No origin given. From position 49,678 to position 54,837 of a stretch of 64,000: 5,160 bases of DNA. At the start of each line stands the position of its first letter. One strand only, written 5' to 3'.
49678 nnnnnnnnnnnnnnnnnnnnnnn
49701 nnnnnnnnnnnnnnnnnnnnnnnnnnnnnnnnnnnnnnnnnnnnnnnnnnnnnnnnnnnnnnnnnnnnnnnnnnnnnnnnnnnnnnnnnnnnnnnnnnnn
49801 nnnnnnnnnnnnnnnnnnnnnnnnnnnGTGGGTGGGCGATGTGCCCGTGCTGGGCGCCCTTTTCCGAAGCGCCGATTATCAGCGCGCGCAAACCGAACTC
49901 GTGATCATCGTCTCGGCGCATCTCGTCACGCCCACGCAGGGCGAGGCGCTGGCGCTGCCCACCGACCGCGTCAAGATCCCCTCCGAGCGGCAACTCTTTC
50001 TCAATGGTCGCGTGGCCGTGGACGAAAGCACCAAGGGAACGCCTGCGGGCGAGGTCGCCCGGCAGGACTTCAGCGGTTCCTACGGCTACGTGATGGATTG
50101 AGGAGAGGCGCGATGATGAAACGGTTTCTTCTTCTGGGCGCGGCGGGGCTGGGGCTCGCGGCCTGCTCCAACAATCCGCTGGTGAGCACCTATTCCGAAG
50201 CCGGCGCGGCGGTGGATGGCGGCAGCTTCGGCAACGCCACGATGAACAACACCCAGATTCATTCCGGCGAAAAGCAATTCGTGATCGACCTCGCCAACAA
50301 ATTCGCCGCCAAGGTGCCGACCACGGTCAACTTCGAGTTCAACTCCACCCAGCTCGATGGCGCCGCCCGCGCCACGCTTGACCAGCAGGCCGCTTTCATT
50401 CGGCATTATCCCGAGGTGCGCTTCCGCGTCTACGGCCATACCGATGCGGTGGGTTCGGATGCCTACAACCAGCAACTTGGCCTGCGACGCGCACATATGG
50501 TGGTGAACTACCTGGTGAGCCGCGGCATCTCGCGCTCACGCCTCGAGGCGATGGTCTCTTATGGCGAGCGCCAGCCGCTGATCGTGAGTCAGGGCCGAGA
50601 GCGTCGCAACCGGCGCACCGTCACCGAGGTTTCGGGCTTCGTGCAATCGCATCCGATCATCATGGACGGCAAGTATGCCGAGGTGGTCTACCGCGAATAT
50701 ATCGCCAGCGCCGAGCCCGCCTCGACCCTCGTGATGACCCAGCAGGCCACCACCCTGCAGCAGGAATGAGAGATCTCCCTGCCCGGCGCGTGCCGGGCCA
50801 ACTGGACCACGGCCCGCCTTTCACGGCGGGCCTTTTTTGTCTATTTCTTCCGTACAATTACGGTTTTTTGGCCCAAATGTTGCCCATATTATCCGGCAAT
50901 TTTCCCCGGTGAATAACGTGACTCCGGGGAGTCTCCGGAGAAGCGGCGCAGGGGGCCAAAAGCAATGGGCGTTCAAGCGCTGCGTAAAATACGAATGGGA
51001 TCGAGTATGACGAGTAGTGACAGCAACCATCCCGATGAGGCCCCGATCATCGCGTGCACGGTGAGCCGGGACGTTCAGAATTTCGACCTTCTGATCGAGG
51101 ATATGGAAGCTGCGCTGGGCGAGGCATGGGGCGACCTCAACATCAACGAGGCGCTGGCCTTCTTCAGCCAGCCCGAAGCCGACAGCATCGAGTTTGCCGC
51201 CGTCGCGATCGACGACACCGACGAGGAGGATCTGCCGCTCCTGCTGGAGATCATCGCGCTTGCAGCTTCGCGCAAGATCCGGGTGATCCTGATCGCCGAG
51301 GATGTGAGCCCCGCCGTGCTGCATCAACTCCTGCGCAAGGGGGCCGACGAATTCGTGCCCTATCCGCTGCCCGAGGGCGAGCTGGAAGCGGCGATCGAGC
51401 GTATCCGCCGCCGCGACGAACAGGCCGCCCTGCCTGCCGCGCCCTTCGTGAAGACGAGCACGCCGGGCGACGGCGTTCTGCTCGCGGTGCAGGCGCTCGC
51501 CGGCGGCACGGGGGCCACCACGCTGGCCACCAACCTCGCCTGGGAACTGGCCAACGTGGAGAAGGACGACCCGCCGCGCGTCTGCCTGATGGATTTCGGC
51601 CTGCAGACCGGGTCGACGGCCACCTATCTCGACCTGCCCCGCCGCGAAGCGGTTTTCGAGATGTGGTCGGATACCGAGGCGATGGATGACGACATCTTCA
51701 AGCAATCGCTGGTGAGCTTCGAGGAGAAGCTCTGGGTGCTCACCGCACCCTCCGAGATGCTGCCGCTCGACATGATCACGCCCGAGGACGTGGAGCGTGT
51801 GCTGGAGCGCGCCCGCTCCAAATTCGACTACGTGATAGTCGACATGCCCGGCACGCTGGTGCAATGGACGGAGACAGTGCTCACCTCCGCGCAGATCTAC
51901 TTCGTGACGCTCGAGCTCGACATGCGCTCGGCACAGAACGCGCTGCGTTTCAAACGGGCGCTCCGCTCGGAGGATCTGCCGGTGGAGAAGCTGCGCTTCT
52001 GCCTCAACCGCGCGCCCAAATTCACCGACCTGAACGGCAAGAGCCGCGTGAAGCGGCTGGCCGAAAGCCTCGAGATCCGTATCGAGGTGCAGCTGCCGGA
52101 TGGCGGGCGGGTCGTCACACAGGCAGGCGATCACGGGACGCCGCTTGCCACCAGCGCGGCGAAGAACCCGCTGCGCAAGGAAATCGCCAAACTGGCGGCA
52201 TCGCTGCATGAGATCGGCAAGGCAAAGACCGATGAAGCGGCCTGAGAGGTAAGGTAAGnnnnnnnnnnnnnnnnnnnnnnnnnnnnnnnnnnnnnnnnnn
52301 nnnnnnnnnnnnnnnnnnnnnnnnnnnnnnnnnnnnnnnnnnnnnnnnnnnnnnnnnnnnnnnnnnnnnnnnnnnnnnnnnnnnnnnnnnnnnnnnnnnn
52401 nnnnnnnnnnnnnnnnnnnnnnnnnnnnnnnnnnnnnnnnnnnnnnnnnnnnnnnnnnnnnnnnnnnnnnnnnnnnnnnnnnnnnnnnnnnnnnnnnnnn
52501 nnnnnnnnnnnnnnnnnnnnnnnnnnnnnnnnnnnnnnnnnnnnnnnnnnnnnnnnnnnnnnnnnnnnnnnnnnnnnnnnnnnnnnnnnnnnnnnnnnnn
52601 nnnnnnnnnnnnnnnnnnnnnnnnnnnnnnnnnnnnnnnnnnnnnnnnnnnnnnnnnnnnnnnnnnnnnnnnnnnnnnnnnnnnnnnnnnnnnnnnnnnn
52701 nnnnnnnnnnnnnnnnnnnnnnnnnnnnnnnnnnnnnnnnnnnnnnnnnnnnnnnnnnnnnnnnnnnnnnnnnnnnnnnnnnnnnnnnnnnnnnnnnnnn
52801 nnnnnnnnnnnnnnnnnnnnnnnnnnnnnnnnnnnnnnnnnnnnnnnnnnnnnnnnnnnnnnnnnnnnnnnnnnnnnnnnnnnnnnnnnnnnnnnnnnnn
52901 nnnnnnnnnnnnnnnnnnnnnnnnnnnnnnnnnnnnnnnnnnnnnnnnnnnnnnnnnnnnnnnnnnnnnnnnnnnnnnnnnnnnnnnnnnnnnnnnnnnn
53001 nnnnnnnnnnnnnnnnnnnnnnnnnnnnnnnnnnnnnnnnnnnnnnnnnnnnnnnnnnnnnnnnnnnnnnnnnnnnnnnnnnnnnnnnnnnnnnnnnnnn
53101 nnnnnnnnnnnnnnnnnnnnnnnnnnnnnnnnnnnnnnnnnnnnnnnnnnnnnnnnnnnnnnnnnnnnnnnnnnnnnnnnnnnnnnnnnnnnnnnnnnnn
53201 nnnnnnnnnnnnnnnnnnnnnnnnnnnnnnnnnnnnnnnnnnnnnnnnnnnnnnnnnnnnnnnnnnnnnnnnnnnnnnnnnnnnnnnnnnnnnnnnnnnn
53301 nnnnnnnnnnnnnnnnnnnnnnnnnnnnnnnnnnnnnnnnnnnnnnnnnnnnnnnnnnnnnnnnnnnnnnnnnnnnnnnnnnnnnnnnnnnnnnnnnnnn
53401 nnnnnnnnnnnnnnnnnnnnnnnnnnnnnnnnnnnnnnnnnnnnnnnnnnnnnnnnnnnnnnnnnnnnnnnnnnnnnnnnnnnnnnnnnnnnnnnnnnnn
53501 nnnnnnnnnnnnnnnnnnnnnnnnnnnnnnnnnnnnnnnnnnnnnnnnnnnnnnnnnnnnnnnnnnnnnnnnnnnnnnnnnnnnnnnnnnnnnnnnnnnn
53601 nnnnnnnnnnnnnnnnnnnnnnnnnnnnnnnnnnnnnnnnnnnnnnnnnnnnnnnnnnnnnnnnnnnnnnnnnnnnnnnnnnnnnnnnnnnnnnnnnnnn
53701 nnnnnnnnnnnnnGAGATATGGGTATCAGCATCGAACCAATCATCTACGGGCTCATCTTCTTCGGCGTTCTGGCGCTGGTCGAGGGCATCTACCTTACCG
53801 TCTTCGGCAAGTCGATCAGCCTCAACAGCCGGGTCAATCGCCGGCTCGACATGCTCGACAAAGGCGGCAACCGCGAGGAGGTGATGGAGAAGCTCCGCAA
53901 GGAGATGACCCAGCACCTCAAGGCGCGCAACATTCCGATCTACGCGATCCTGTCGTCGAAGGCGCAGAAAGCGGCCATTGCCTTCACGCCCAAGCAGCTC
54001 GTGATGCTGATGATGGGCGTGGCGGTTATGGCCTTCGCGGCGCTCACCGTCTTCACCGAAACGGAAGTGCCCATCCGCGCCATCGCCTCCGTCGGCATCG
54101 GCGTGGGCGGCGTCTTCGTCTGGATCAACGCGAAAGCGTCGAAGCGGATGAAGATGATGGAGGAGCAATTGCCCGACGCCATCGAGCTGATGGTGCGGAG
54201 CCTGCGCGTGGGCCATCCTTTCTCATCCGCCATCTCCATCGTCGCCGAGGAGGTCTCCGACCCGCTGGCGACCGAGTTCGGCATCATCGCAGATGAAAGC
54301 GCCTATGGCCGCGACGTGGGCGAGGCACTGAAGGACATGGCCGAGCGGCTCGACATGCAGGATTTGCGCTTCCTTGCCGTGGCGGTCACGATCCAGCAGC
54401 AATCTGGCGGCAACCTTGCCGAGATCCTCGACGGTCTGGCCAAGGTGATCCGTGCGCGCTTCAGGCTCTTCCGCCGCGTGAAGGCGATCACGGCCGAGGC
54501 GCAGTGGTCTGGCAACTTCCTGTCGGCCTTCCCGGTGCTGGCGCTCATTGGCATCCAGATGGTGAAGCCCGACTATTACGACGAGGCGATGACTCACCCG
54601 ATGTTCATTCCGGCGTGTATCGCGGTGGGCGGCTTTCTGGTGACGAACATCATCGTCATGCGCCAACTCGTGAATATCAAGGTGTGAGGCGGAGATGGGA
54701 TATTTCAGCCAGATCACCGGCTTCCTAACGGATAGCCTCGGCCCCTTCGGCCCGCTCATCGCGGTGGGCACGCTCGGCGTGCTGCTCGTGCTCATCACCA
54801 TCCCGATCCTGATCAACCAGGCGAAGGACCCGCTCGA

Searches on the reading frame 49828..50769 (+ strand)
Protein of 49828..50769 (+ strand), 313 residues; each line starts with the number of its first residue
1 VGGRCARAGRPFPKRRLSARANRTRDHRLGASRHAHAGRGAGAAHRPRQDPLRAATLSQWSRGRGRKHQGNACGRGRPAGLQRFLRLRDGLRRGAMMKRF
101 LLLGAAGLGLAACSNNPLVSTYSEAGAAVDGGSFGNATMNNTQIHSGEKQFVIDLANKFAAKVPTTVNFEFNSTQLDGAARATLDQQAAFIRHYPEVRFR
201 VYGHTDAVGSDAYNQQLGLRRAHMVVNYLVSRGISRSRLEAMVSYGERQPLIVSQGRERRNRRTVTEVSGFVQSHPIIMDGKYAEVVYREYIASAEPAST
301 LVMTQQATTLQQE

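Call 41: search_protein_families(library=pfam, proteins=[window:49828-50769:+], max_evalue=0.001)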
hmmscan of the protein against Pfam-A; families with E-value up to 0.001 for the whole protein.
window:49828-50769:+ (313 aa): 1 family
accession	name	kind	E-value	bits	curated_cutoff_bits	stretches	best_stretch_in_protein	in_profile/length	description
PF00691.25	OmpA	-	3.9e-21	75.7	27.2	1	169-262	2-96/98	OmpA family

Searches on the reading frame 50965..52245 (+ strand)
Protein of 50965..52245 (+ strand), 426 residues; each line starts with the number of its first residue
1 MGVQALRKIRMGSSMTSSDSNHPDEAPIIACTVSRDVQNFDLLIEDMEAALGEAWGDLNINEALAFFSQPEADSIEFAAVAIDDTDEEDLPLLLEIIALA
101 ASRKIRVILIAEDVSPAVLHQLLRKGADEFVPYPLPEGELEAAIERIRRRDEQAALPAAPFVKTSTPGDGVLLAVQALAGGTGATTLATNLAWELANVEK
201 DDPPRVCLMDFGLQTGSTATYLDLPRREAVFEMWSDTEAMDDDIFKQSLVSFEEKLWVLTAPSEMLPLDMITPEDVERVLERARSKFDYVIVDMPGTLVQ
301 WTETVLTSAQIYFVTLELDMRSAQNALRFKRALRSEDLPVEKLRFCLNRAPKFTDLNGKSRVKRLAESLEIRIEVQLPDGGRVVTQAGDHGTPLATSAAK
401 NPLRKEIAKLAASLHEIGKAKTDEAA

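Call 41: search_protein_families(library=pfam, proteins=[window:50965-52245:+], max_evalue=0.001)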
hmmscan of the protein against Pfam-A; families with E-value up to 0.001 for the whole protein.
window:50965-52245:+ (426 aa): 3 families
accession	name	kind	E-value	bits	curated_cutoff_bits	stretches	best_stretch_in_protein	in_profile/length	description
PF13614.12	AAA_31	-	2.8e-11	44.1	27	1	173-324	4-155/177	AAA domain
PF10609.15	ParA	-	0.00012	22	27.1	1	173-413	6-244/246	NUBPL iron-transfer P-loop NTPase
PF06564.18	CBP_BcsQ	-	0.00082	19.4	21.3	0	172-321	3-150/234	Cellulose biosynthesis protein BcsQ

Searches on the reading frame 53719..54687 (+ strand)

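Call 41: search_protein_families(library=pfam, proteins=[window:53719-54687:+], max_evalue=0.001)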
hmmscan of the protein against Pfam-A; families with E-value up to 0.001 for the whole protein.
window:53719-54687:+ (322 aa): 2 families
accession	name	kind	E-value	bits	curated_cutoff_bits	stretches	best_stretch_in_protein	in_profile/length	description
PF19360.4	TadB_TadC_N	-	7.7e-71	236.9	27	1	1-143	1-143/143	TadB/TadC N-terminal domain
PF00482.28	T2SSF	-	1.7e-14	54.3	25.2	1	155-275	2-119/125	Type II secretion system (T2SS), protein F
